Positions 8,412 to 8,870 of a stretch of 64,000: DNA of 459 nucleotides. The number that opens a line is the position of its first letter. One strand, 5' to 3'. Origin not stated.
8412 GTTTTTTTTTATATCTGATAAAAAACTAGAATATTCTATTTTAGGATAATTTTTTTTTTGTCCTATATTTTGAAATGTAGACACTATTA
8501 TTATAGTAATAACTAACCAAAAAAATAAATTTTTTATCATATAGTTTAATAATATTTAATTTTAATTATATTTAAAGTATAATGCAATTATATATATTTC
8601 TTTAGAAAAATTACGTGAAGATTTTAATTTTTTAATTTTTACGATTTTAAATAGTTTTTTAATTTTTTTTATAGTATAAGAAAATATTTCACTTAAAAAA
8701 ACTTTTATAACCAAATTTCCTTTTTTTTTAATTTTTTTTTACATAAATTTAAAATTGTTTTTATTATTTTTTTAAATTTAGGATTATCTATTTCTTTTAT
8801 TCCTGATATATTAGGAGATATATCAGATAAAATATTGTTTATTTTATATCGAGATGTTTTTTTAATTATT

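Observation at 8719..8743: rlmE (ftsJ) is the only broken gene: a 1-nt frameshift inside an A9-TT-A9 tract that slippage could rescue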

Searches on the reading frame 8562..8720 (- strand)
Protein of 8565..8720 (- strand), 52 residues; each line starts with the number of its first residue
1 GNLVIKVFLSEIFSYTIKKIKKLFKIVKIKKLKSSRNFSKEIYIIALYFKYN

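Call 6: search_protein_families(library=pfam, proteins=[window:8565-8720:-], max_evalue=0.1)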
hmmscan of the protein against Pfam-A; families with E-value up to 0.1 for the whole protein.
seq(52 aa): 1 family
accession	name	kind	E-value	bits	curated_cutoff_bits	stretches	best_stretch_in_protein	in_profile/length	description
PF01728.25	FtsJ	-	2.5e-06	28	24.1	1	1-48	133-180/181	FtsJ-like methyltransferase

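Call 60: find_encoding_contigs(protein=window:8562-8714:-, flank=1500, max_places=10)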
Protein window:8562-8714:- (50 aa): no gene with exactly this product is on record in the collection.
